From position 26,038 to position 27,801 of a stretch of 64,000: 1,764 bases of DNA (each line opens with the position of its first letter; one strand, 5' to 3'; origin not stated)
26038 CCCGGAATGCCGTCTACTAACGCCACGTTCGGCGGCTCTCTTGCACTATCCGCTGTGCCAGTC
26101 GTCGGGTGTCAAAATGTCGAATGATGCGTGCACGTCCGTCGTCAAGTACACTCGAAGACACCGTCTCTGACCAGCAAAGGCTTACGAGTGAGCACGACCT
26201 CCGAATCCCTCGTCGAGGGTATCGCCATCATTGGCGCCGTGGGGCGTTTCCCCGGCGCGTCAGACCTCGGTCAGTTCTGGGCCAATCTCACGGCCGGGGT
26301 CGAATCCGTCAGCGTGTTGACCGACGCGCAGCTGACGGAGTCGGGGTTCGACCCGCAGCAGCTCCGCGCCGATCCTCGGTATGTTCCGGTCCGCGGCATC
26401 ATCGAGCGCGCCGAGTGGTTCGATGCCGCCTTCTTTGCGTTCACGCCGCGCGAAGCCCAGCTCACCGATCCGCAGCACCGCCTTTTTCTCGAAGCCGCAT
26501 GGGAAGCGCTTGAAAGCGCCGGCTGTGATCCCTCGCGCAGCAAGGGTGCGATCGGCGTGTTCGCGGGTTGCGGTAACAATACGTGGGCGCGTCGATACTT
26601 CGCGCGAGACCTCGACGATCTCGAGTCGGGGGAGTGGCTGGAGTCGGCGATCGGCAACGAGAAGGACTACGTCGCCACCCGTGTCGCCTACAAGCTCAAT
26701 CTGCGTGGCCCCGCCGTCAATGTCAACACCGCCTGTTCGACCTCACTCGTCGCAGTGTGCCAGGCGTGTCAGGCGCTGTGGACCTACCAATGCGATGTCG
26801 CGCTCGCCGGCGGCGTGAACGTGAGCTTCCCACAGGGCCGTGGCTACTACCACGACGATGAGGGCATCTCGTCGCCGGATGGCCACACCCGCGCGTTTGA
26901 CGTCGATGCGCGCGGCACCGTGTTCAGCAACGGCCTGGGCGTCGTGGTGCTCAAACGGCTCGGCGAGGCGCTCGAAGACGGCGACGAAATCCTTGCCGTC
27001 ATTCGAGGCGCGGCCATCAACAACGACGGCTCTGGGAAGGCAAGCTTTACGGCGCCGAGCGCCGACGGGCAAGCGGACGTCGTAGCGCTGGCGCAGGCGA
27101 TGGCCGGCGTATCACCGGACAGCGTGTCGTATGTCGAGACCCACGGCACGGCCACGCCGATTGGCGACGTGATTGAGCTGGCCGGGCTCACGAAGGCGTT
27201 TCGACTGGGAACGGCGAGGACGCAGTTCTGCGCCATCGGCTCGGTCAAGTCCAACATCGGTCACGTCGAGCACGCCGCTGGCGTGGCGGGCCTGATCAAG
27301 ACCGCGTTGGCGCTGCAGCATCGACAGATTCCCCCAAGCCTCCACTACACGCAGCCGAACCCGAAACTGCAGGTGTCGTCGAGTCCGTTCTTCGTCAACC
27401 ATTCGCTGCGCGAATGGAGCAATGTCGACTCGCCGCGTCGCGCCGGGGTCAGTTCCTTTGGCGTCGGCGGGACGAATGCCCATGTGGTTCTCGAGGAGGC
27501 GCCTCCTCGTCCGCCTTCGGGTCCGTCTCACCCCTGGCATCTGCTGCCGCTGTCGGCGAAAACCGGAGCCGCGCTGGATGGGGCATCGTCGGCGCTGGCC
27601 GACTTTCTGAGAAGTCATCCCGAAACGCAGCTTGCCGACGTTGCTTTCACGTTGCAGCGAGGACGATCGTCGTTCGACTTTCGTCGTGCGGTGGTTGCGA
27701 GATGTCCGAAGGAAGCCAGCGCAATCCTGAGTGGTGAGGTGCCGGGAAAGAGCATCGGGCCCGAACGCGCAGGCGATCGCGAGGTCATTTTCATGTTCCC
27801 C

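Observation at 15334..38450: Head-to-head hybrid NRPS-PKS cluster: two divergent operons, each closed by its own 1355-aa C-A-T-TE gene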

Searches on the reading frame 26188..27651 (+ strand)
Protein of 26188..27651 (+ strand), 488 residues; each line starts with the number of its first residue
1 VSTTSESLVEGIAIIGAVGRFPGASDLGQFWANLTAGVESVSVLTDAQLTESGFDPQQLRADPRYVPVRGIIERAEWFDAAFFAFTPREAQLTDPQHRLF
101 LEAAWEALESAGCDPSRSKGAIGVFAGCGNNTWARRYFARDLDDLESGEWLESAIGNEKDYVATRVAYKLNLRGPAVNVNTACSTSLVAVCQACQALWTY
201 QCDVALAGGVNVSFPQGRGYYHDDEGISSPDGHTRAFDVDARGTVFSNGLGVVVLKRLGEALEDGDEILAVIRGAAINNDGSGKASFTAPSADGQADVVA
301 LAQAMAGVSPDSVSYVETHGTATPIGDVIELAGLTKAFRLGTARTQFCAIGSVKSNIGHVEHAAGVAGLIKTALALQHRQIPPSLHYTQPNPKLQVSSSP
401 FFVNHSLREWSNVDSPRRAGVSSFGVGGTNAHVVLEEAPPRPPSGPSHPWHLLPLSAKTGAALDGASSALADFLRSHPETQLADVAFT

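Call 52: find_homologous_proteins(query=window:26188-27651:+, max_evalue=1e-30)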
Query window:26188-27651:+ (488 aa): 7472 proteins with E <= 1e-30 among 8000 candidates; the best 120 are listed.
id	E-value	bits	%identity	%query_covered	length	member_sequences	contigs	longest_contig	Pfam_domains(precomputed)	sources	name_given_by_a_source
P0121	2.1e-263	893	81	99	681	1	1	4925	PF22336.3,PF00109.33,PF22621.3,PF02801.29,PF16197.12,PF00698.27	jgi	jgi:acyl transferase domain-containing protein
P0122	1.1e-198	679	63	99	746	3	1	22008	PF22336.3,PF00109.33,PF22621.3,PF00108.30,PF02801.29,PF16197.12,PF00698.27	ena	-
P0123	1.2e-194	666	62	99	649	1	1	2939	PF22336.3,PF00109.33,PF22621.3,PF00108.30,PF02801.29,PF16197.12,PF00698.27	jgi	jgi:acyl transferase domain-containing protein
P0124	8.4e-194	663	62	98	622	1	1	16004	PF22336.3,PF00109.33,PF22621.3,PF02801.29,PF16197.12,PF00698.27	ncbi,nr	ncbi:MAG: polyketide synthase, partial [Pedosphaera sp.]|nr:polyketide synthase [Pedosphaera sp.]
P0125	5.1e-193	660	62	99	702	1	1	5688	PF22336.3,PF00109.33,PF22621.3,PF00108.30,PF02801.29,PF16197.12,PF00698.27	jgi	jgi:acyl transferase domain-containing protein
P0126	2.0e-192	658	61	100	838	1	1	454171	PF22336.3,PF00109.33,PF22621.3,PF02801.29,PF16197.12,PF00698.27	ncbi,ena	-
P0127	3.8e-192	658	61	99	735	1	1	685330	PF22336.3,PF00109.33,PF22621.3,PF00108.30,PF02801.29,PF16197.12,PF00698.27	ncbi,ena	-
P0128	5.5e-192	657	63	98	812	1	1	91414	PF22336.3,PF00109.33,PF22621.3,PF02801.29,PF16197.12,PF00698.27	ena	-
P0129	1.9e-188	645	61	98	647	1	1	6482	PF22336.3,PF00109.33,PF22621.3,PF02801.29,PF16197.12,PF00698.27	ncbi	ncbi:MAG: type I polyketide synthase, partial [Gammaproteobacteria bacterium]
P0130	4.0e-188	644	60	99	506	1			PF22336.3,PF00109.33,PF22621.3,PF02801.29,PF16197.12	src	-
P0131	7.7e-188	643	60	99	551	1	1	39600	PF22336.3,PF00109.33,PF22621.3,PF02801.29,PF16197.12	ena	-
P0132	2.6e-186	638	59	98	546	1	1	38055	PF22336.3,PF00109.33,PF22621.3,PF02801.29,PF16197.12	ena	-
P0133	2.7e-186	638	59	99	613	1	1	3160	PF22336.3,PF00109.33,PF22621.3,PF02801.29,PF16197.12,PF00698.27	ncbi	ncbi:MAG: type I polyketide synthase, partial [Candidatus Acidiferrum sp.]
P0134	5.2e-186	637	60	99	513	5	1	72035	PF00109.33,PF22621.3,PF00108.30,PF02801.29,PF16197.12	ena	-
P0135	4.0e-185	634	61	98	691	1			PF22336.3,PF00109.33,PF22621.3,PF02801.29,PF16197.12,PF00698.27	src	-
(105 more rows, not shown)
